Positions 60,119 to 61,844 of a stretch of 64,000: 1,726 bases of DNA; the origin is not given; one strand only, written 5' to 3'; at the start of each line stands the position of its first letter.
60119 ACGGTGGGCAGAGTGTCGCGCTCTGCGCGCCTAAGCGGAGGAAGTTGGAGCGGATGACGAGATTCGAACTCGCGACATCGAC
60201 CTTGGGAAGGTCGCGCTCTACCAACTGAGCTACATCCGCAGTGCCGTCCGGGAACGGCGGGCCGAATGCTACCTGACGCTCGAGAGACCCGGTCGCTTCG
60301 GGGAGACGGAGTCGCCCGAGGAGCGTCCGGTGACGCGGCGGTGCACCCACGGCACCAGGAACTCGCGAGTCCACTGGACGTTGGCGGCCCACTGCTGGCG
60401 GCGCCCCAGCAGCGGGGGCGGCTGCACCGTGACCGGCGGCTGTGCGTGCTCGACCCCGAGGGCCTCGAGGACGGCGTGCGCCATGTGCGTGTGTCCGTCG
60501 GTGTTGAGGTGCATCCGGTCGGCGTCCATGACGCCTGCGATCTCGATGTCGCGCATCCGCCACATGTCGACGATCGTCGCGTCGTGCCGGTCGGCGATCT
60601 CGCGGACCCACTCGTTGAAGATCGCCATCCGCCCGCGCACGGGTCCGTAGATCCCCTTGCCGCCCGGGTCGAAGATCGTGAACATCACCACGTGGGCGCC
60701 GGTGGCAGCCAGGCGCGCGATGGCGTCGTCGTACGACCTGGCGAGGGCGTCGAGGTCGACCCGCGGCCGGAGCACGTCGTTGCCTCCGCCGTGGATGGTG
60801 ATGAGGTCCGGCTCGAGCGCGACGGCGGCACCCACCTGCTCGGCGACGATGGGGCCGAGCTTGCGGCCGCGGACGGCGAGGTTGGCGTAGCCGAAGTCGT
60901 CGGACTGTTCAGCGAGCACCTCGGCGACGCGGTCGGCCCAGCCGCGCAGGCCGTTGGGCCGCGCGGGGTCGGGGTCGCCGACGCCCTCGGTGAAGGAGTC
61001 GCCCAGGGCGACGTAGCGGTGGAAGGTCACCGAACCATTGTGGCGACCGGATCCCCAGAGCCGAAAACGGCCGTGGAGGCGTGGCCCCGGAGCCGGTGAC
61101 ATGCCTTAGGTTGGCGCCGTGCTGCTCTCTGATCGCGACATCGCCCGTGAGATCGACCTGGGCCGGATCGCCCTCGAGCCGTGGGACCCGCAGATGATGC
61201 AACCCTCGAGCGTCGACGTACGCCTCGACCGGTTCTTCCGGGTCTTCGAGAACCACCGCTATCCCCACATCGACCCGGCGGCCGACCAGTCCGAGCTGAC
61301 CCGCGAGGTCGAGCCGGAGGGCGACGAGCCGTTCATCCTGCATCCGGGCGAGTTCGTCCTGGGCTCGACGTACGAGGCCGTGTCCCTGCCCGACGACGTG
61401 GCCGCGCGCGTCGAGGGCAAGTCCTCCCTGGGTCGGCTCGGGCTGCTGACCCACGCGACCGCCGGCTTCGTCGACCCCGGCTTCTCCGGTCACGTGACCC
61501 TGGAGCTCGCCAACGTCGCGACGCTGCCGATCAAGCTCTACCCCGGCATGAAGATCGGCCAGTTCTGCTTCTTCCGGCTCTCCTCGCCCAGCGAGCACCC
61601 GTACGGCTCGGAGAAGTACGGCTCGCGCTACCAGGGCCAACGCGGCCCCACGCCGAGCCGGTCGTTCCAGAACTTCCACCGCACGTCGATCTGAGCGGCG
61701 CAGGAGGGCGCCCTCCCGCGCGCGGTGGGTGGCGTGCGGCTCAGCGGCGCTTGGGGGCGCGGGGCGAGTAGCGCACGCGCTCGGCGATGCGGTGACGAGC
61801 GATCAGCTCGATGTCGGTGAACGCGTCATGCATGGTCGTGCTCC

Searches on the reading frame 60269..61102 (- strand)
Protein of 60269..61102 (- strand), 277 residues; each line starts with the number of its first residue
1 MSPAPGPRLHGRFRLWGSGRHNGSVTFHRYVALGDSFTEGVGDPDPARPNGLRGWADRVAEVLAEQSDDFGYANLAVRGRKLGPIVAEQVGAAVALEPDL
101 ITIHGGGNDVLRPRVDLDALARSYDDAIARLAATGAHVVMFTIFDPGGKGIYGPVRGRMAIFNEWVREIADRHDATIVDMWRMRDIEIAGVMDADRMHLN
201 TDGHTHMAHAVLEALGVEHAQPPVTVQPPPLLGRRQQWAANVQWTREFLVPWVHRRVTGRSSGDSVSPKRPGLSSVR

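Call 11: find_encoding_contigs(protein=window:60269-61102:-, flank=4000, max_places=10)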
Protein window:60269-61102:- (277 aa): no gene with exactly this product is on record in the collection.

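Call 31: find_homologous_proteins(query=window:60269-61033:-, max_evalue=1e-20)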
Query window:60269-61033:- (254 aa): 7981 proteins with E <= 1e-20 among 8000 candidates; the best 120 are listed.
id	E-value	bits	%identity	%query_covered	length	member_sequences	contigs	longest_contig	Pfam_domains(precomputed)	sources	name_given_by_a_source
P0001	4.1e-167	572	100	100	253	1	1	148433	PF13472.13,PF00657.29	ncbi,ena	-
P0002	1.1e-159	548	95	100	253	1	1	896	PF13472.13,PF00657.29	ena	-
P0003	8.8e-150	515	90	100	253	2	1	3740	PF13472.13,PF00657.29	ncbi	-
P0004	7.4e-147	506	88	99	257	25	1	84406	PF13472.13,PF00657.29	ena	-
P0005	6.7e-145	499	87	99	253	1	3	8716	PF13472.13,PF00657.29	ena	-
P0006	4.1e-144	497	86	100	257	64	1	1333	PF13472.13,PF00657.29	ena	-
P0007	8.6e-144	496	85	100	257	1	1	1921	PF13472.13,PF00657.29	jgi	jgi:lysophospholipase L1-like esterase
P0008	1.4e-143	495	85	100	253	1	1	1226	PF13472.13,PF00657.29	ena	-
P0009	1.6e-143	495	84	100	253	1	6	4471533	PF13472.13,PF00657.29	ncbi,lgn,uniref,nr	ncbi:SGNH/GDSL hydrolase family protein [Nocardioides okcheonensis]|uniref:SGNH/GDSL hydrolase famil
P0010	3.1e-143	494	85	100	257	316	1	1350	PF13472.13,PF00657.29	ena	-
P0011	2.2e-142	491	85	100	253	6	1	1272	PF13472.13,PF00657.29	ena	-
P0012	9.9e-142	489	84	99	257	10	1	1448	PF13472.13,PF00657.29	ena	-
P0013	4.1e-141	487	83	100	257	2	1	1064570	PF13472.13,PF00657.29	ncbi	ncbi:SGNH/GDSL hydrolase family protein [Alloalcanivorax gelatiniphagus]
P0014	7.0e-141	486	87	100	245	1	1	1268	PF13472.13,PF00657.29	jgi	-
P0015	3.1e-140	484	84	99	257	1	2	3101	PF13472.13,PF00657.29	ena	-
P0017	1.1e-138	479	81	99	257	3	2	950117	PF13472.13,PF00657.29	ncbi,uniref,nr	ncbi:SGNH/GDSL hydrolase family protein [Nocardioides hwasunensis]|uniref:SGNH/GDSL hydrolase family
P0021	5.7e-137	473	82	100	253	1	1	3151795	PF13472.13,PF00657.29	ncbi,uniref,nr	ncbi:SGNH/GDSL hydrolase family protein [Nocardioides xinjiangensis]|uniref:SGNH/GDSL hydrolase fami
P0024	6.6e-136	470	80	100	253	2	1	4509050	PF13472.13,PF00657.29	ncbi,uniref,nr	ncbi:Lysophospholipase L1 [Nocardioides exalbidus]|uniref:Lysophospholipase L1 n=1 Tax=Nocardioides 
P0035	8.1e-133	460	80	99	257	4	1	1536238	PF13472.13,PF00657.29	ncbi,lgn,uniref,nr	ncbi:lysophospholipase L1-like esterase [Nocardioides cavernae]|uniref:Lysophospholipase L1-like est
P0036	8.7e-133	460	79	100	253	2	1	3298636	PF13472.13,PF00657.29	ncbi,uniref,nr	ncbi:SGNH/GDSL hydrolase family protein [Nocardioides oleivorans]|uniref:SGNH/GDSL hydrolase family 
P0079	1.4e-118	413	72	99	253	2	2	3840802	PF13472.13,PF00657.29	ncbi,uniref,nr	ncbi:SGNH/GDSL hydrolase family protein [Nocardioides houyundeii]|uniref:SGNH/GDSL hydrolase family 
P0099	2.8e-116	406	70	98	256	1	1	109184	PF13472.13,PF00657.29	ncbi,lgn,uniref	ncbi:SGNH/GDSL hydrolase family protein [Marmoricola sp. RAF53]|uniref:SGNH/GDSL hydrolase family pr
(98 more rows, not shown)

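Call 32: find_encoding_contigs(protein=P0001, flank=3000, max_places=4)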
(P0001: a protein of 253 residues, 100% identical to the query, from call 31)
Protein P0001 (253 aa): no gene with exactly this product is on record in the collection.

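Call 33: find_encoding_contigs(protein=P0009, flank=3000, max_places=3)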
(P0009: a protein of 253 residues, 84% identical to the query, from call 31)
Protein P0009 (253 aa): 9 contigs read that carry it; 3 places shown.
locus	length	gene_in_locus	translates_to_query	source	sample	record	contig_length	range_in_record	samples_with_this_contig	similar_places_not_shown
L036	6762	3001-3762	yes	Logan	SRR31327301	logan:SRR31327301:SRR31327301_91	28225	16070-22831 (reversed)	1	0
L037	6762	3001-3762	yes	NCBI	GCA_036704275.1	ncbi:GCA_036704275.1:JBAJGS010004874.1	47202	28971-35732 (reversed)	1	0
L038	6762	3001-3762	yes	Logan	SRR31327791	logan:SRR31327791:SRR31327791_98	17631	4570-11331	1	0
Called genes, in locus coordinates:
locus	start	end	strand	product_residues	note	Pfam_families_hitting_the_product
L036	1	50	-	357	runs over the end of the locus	PF01032:FecCD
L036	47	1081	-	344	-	PF01032:FecCD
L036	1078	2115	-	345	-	PF01497:Peripla_BP_2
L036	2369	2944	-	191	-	PF06559:DCD_N, PF22769:DCD, PF22569:DCD_C, PF00692:dUTPase (weak)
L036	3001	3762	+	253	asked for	PF00657:Lipase_GDSL, PF13472:Lipase_GDSL_2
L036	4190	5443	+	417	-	-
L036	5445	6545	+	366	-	-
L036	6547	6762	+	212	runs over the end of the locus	PF09365:DUF2461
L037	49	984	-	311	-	PF01032:FecCD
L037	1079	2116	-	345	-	PF01497:Peripla_BP_2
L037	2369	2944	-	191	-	PF06559:DCD_N, PF22769:DCD, PF22569:DCD_C, PF00692:dUTPase (weak)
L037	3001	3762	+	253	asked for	PF00657:Lipase_GDSL, PF13472:Lipase_GDSL_2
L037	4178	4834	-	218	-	-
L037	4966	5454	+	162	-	-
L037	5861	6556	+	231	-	-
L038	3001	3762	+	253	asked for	PF00657:Lipase_GDSL, PF13472:Lipase_GDSL_2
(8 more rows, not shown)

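Call 34: find_encoding_contigs(protein=P0017, flank=3000, max_places=2)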
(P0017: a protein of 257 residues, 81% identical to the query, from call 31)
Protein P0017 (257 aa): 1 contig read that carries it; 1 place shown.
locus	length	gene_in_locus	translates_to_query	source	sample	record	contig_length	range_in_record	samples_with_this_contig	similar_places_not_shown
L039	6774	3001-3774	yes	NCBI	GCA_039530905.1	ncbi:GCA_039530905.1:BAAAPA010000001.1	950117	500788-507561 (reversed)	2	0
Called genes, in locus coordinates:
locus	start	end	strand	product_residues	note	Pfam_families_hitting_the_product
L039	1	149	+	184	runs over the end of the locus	PF05534:HicB (faint)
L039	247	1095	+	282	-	PF13349:DUF4097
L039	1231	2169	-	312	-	PF08021:FAD_binding_9, PF04954:SIP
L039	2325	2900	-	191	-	PF06559:DCD_N, PF22769:DCD, PF22569:DCD_C, PF00692:dUTPase (weak)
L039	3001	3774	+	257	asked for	PF00657:Lipase_GDSL, PF13472:Lipase_GDSL_2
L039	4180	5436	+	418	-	PF13529:Peptidase_C39_2 (weak)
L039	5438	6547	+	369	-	-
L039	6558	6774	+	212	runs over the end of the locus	PF09365:DUF2461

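Call 35: find_encoding_contigs(protein=P0021, flank=3000, max_places=2)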
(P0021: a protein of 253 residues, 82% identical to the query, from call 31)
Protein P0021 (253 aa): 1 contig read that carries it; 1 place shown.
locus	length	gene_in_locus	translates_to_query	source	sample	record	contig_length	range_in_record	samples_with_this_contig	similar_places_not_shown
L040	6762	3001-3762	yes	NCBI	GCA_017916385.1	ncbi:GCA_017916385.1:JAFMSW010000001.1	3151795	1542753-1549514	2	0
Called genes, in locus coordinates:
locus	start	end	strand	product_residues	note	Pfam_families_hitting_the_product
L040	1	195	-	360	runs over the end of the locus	PF01032:FecCD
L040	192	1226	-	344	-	PF01032:FecCD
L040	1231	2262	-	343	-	PF01497:Peripla_BP_2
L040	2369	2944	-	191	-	PF06559:DCD_N, PF22769:DCD, PF22569:DCD_C, PF00692:dUTPase (weak)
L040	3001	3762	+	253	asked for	PF00657:Lipase_GDSL, PF13472:Lipase_GDSL_2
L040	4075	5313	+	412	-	-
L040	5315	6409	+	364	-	-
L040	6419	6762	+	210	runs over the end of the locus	PF09365:DUF2461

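Call 38: find_encoding_contigs(protein=P0024, flank=3000, max_places=2)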
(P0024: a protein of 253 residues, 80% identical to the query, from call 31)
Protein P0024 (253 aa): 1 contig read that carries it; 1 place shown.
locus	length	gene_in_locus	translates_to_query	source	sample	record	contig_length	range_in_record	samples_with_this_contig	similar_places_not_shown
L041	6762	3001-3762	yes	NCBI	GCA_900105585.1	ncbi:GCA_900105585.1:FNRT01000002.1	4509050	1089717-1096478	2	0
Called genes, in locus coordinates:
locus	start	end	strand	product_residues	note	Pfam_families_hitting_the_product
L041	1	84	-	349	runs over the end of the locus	PF01032:FecCD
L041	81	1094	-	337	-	PF01032:FecCD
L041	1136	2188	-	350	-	PF01497:Peripla_BP_2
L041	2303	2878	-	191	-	PF06559:DCD_N, PF22769:DCD, PF22569:DCD_C, PF00692:dUTPase (weak)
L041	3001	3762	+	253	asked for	PF00657:Lipase_GDSL, PF13472:Lipase_GDSL_2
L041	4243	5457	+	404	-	PF13529:Peptidase_C39_2 (weak)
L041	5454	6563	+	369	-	-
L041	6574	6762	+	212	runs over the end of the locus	PF09365:DUF2461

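Call 39: find_encoding_contigs(protein=P0079, flank=3000, max_places=2)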
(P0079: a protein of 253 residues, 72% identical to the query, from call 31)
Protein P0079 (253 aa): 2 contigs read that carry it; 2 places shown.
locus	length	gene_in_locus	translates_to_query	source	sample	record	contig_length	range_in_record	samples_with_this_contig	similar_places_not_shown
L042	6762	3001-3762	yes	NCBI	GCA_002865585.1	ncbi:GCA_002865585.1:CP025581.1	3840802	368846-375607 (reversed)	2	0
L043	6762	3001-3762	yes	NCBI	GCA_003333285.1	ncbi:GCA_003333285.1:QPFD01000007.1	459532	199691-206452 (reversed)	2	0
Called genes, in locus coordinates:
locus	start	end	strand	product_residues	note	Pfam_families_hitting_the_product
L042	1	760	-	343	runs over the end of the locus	PF01032:FecCD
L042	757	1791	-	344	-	PF01497:Peripla_BP_2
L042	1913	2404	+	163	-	-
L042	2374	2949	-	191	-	PF06559:DCD_N, PF22769:DCD, PF22569:DCD_C, PF00692:dUTPase (weak)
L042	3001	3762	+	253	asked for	PF00657:Lipase_GDSL, PF13472:Lipase_GDSL_2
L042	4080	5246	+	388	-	PF13529:Peptidase_C39_2 (weak)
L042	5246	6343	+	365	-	-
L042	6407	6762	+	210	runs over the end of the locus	PF09365:DUF2461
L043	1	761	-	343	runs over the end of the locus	PF01032:FecCD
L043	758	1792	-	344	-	PF01497:Peripla_BP_2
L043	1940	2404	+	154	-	-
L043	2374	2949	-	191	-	PF06559:DCD_N, PF22769:DCD, PF22569:DCD_C, PF00692:dUTPase (weak)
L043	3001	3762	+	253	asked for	PF00657:Lipase_GDSL, PF13472:Lipase_GDSL_2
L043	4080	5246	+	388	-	PF13529:Peptidase_C39_2 (weak)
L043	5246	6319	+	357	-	-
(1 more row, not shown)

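Call 40: find_encoding_contigs(protein=P0099, flank=3000, max_places=2)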
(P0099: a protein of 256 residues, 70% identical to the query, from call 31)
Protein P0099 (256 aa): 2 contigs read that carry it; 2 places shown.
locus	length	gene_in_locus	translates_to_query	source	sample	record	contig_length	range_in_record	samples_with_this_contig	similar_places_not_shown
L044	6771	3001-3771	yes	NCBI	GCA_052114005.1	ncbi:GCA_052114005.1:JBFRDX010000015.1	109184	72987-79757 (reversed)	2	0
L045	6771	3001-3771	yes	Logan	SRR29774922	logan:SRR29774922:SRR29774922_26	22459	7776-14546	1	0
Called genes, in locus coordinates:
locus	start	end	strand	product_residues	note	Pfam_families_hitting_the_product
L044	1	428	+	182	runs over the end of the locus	PF05534:HicB (faint)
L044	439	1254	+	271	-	-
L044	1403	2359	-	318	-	PF08021:FAD_binding_9, PF04954:SIP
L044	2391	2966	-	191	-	PF06559:DCD_N, PF22769:DCD, PF22569:DCD_C, PF00692:dUTPase (weak)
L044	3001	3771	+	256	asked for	PF00657:Lipase_GDSL, PF13472:Lipase_GDSL_2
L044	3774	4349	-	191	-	PF00578:AhpC-TSA, PF08534:Redoxin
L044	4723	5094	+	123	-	-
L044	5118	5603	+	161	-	-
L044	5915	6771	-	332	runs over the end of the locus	PF00254:FKBP_C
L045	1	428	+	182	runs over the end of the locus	PF05534:HicB (faint)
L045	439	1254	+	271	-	-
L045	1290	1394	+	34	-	-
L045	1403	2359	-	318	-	PF08021:FAD_binding_9, PF04954:SIP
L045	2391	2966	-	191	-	PF06559:DCD_N, PF22769:DCD, PF22569:DCD_C, PF00692:dUTPase (weak)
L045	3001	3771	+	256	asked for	PF00657:Lipase_GDSL, PF13472:Lipase_GDSL_2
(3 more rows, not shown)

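Call 50: list_cluster_members(proteins=[P0001])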
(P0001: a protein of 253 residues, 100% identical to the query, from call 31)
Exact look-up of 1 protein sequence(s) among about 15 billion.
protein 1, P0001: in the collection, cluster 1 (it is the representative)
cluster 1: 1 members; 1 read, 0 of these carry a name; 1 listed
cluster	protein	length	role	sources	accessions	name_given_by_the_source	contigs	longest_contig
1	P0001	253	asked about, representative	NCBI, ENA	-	-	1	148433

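Call 58: find_encoding_contigs(protein=P0036, flank=2500, max_places=1)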
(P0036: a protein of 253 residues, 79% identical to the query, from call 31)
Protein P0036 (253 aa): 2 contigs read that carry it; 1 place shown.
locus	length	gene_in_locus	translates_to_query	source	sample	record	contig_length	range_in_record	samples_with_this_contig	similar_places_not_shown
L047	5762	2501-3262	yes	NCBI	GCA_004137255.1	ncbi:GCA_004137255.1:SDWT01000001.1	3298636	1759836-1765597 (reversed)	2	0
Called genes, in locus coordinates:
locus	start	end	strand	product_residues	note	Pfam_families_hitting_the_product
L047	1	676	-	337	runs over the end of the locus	PF01032:FecCD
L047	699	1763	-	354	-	PF01497:Peripla_BP_2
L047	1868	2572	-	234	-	PF06559:DCD_N, PF22769:DCD, PF22569:DCD_C, PF00692:dUTPase (faint)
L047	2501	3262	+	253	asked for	PF00657:Lipase_GDSL, PF13472:Lipase_GDSL_2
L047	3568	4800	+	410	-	PF13529:Peptidase_C39_2 (weak)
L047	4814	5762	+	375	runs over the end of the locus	-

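Call 59: find_encoding_contigs(protein=P0035, flank=2500, max_places=2)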
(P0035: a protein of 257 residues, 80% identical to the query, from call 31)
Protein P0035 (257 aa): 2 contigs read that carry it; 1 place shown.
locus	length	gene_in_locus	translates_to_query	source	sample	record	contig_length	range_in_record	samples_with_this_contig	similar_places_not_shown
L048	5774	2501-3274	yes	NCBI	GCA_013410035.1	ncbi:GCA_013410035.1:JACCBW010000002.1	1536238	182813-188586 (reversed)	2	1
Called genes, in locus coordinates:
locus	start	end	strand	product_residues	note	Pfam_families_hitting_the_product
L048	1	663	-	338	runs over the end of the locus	PF01032:FecCD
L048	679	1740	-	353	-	PF01497:Peripla_BP_2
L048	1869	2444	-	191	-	PF06559:DCD_N, PF22769:DCD, PF22569:DCD_C, PF00692:dUTPase (weak)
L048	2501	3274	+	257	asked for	PF00657:Lipase_GDSL, PF13472:Lipase_GDSL_2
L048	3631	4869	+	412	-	PF13529:Peptidase_C39_2 (weak)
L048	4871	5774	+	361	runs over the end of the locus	-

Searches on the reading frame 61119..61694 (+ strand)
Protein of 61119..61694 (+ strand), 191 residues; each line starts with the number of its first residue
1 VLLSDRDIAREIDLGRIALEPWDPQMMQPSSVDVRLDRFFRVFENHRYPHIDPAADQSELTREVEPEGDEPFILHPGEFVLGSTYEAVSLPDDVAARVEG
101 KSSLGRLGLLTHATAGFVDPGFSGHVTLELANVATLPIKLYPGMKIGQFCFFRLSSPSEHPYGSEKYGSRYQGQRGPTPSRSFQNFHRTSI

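Call 13: find_encoding_contigs(protein=window:61119-61694:+, flank=5000, max_places=10)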
Protein window:61119-61694:+ (191 aa): no gene with exactly this product is on record in the collection.
